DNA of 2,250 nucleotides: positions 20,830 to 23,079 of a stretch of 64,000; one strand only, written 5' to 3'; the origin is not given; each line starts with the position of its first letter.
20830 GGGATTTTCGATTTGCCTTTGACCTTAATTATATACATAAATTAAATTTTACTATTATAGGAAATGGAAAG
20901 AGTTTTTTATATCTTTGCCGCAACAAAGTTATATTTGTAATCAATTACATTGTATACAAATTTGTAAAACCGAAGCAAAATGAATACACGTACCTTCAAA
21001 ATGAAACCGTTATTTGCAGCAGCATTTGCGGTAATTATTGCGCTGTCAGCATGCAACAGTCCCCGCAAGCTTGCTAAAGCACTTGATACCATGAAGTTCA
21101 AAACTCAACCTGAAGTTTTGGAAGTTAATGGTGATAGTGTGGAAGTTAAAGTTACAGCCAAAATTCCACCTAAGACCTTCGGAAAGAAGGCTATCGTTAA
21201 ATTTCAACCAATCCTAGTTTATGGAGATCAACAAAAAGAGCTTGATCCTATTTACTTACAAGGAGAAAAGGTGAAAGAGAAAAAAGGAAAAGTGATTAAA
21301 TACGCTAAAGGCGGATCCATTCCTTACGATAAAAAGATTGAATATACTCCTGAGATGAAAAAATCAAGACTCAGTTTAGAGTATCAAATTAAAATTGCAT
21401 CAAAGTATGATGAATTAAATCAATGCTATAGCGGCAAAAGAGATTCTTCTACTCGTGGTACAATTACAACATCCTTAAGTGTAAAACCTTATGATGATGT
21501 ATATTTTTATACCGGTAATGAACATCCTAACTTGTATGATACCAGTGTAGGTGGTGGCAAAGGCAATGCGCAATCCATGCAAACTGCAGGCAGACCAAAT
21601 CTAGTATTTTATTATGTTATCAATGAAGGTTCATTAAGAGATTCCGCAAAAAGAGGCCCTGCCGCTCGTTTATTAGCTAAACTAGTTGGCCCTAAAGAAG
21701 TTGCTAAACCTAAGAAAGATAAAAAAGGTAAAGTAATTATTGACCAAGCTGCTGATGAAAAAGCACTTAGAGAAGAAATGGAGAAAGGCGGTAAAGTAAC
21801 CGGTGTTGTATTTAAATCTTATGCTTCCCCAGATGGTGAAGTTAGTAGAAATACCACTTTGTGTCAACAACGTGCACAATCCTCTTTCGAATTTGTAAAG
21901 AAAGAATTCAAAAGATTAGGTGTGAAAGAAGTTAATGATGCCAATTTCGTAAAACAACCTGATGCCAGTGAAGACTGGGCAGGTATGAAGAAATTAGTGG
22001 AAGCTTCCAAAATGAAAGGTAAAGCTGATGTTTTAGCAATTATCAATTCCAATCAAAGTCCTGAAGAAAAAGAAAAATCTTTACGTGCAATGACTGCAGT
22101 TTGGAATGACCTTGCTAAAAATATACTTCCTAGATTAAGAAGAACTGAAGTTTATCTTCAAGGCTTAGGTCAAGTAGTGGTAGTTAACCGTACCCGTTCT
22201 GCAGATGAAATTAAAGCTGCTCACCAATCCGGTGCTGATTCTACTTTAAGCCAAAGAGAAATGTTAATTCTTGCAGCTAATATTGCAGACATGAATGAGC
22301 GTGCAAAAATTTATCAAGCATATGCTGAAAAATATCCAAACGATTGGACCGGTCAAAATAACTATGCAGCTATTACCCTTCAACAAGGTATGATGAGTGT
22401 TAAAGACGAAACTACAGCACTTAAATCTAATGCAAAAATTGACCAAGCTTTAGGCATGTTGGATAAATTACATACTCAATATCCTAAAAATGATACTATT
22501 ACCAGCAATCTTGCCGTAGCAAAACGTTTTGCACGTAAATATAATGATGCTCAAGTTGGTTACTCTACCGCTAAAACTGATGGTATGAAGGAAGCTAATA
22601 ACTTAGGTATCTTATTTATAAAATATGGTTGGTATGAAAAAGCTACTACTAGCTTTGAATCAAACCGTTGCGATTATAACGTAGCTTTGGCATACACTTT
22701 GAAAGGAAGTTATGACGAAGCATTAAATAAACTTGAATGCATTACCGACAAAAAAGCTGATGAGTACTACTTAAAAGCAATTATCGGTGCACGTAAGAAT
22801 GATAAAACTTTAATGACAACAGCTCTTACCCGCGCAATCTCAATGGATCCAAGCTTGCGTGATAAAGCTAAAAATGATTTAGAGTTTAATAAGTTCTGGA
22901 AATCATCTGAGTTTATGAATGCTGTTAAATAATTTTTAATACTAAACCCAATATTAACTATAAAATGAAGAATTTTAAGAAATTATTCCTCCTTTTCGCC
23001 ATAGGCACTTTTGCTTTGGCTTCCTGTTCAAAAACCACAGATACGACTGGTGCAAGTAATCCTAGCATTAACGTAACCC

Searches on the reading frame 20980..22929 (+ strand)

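Call 51: search_protein_families(library=ncbifam, proteins=[window:20980-22929:+], max_evalue=1e-10)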
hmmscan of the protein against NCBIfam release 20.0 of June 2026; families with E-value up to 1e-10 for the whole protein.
window:20980-22929:+ (650 aa): 1 family
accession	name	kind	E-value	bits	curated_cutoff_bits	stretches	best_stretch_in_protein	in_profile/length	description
NF047558.1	TPR_END_plus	domain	1e-12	47.8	32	0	596-649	2-55/56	TPR end-of-group domain-containing protein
